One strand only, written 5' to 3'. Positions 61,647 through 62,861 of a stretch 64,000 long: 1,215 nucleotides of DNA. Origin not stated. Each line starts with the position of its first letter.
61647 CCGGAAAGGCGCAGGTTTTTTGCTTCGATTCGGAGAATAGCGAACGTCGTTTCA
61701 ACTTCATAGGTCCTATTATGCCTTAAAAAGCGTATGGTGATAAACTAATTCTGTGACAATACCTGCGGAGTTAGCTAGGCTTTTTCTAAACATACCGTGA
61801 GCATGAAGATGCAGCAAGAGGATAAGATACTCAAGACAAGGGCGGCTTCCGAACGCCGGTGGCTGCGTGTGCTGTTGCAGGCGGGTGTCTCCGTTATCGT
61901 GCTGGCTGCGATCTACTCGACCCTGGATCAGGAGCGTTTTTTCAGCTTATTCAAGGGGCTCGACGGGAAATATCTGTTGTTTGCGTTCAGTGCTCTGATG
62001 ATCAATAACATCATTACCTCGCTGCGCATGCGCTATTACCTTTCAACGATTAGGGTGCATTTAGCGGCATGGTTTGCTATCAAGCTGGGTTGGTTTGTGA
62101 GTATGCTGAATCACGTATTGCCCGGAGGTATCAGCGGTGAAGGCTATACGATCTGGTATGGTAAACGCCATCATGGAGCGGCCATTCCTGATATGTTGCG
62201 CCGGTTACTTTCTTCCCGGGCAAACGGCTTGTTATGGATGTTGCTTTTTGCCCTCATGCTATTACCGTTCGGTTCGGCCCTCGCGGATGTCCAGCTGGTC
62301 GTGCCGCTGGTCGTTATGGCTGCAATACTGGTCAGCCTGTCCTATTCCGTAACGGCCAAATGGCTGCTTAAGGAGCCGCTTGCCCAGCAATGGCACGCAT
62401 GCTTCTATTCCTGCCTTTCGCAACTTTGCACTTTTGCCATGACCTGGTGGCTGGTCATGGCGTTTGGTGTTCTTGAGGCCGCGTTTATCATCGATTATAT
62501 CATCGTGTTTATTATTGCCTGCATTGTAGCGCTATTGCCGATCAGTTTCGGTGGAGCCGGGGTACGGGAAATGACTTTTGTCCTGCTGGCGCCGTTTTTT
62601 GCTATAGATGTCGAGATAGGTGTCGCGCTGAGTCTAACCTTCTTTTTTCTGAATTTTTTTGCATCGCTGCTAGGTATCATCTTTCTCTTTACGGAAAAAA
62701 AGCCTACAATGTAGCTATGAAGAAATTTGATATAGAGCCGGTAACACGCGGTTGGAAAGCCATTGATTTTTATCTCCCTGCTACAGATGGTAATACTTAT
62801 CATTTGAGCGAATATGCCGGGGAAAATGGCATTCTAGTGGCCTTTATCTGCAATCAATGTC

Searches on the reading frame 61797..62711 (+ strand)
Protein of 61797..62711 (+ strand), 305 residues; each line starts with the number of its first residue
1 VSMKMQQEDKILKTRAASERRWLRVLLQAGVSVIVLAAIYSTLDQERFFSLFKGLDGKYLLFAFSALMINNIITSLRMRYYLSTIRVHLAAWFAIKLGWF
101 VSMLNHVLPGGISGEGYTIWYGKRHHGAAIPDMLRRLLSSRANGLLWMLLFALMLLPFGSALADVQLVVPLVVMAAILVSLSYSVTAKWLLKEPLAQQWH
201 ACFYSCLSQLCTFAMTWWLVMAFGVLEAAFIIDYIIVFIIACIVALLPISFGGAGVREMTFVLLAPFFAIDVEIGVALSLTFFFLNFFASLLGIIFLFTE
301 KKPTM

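Call 17: search_protein_families(library=pfam, proteins=[window:61797-62711:+], max_evalue=0.00001)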
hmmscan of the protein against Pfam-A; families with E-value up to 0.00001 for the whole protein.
window:61797-62711:+ (305 aa): 1 family
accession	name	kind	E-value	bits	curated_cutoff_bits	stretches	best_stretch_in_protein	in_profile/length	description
PF03706.18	LPG_synthase_TM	-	4.4e-19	69.5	33.4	1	26-293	2-302/302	Lysylphosphatidylglycerol synthase TM region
